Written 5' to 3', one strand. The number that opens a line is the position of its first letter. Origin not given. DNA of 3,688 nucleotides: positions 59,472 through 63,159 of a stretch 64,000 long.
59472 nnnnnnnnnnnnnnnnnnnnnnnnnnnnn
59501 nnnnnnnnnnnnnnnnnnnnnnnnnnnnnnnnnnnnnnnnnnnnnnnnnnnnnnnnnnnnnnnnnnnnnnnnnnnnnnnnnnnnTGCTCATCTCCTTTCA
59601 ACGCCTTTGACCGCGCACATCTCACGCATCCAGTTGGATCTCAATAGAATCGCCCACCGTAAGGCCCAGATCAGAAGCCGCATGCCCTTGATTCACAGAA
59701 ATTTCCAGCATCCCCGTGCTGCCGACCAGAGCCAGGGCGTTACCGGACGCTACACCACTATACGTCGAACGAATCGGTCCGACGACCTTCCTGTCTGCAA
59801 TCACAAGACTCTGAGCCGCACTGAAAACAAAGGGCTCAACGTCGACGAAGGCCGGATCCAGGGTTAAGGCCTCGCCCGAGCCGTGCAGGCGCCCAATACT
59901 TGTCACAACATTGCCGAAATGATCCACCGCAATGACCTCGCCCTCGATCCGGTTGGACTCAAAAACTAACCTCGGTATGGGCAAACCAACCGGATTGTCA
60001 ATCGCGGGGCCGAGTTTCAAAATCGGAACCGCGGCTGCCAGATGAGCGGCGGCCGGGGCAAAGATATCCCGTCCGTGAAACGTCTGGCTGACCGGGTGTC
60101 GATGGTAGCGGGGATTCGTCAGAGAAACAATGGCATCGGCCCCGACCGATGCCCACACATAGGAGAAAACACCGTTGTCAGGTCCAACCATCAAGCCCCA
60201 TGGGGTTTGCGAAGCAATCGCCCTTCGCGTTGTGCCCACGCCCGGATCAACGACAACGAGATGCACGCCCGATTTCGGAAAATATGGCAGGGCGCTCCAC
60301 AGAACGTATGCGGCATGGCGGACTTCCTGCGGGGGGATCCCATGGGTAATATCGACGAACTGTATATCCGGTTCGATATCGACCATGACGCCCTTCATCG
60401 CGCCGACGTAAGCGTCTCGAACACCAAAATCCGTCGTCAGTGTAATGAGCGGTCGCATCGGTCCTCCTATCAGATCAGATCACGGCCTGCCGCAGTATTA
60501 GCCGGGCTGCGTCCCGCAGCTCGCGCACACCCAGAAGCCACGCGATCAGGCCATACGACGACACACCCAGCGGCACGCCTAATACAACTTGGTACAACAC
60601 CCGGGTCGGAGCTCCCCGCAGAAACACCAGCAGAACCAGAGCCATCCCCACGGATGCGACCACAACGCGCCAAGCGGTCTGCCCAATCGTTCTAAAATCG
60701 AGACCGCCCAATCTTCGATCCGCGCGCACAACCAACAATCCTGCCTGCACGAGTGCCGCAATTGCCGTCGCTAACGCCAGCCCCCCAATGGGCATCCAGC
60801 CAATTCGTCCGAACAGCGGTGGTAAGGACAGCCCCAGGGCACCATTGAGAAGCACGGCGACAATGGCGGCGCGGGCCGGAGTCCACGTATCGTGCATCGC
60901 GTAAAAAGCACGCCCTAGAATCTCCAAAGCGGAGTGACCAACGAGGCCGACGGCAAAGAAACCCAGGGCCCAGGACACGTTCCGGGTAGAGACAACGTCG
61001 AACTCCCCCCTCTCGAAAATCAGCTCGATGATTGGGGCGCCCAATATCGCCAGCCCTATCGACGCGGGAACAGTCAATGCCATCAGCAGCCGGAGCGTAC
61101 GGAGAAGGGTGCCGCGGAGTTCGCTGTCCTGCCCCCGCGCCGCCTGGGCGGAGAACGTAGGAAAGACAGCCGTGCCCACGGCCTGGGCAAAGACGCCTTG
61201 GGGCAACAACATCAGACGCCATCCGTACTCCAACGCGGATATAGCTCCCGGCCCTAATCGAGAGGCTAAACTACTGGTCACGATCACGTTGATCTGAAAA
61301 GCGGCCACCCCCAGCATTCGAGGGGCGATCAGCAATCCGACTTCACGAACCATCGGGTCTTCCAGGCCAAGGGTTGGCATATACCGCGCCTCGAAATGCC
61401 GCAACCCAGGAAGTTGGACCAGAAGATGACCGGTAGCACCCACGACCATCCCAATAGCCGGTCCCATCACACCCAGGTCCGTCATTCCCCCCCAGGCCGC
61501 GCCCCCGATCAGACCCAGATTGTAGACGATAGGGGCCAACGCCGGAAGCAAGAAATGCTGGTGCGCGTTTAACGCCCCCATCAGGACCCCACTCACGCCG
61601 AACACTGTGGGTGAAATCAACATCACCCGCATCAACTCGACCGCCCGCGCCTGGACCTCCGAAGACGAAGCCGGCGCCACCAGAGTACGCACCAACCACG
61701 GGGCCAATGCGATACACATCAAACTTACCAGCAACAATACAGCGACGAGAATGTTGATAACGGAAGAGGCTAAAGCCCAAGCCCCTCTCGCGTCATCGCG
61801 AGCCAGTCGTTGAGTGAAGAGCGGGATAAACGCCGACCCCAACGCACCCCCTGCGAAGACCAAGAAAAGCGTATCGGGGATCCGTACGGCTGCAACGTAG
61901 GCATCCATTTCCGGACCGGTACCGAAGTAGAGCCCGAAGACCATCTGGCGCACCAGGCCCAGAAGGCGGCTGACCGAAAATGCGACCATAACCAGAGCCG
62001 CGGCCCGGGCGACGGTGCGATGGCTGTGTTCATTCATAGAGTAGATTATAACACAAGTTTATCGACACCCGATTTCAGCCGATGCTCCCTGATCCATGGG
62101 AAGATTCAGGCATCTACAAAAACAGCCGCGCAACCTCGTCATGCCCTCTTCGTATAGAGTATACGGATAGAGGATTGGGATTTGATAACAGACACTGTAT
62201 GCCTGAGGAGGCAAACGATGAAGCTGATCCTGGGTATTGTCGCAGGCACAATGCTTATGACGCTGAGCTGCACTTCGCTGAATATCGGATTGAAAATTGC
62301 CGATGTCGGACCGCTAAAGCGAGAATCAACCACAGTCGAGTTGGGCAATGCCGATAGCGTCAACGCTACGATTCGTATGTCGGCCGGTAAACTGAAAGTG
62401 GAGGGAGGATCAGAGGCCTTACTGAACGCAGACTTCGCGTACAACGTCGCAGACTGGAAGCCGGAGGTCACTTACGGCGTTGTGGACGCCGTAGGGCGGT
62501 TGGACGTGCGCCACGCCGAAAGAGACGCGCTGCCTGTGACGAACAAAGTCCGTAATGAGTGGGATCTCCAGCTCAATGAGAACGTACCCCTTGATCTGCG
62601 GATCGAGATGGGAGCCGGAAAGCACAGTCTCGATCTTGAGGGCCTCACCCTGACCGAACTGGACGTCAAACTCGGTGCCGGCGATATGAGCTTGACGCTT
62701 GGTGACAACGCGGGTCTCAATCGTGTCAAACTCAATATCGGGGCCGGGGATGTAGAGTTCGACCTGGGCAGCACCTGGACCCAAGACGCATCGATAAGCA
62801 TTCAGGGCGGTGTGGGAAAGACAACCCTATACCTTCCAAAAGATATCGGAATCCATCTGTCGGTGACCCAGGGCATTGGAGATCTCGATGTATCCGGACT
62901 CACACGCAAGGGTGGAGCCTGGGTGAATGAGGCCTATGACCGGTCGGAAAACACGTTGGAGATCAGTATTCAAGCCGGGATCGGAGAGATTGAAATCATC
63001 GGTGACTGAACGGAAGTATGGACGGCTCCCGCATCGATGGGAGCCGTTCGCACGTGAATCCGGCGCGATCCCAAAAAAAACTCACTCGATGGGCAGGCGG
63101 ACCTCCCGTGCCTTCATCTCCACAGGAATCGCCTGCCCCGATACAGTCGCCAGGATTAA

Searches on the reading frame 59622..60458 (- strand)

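Call 51: search_protein_families(library=pfam, proteins=[window:59622-60458:-], max_evalue=0.0001)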
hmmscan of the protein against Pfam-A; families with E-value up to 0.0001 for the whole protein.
window:59622-60458:- (278 aa): 2 families
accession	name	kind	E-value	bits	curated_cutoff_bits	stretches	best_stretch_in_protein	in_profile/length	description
PF01887.21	SAM_HAT_N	-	3.5e-55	186.2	26.3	1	5-149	1-144/145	SAM hydroxide adenosyltransferase N-terminal domain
PF20257.3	SAM_HAT_C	-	6.3e-20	71.7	25.5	1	173-273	1-84/84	SAM hydroxide adenosyltransferase C-terminal domain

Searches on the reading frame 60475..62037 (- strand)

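Call 51: search_protein_families(library=pfam, proteins=[window:60475-62037:-], max_evalue=0.0001)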
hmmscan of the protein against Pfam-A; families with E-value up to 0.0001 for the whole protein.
window:60475-62037:- (520 aa): 3 families
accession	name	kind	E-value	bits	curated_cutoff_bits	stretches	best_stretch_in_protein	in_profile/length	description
PF03023.19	MurJ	-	6.8e-93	312.2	27.4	1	37-472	4-432/451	Lipid II flippase MurJ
PF01554.23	MatE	-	3.3e-08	33.8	24.9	1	241-400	3-157/161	MatE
PF13440.11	Polysacc_synt_3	-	3.7e-06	26.8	23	1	267-341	212-284/293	Polysaccharide biosynthesis protein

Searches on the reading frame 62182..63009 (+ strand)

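Call 51: search_protein_families(library=pfam, proteins=[window:62182-63009:+], max_evalue=0.0001)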
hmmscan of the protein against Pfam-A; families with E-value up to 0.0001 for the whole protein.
window:62182-63009:+ (275 aa): 2 families
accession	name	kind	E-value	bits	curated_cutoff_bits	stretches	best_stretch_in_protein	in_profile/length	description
PF17115.11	Toast_rack_N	-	2.5e-18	66.5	22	1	60-145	6-92/92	N-terminal domain of toast_rack, DUF2154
PF09922.15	LiaF-like_C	-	2.8e-12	47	29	1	179-272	14-114/114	Cell wall-active antibiotics response LiaF, C-terminal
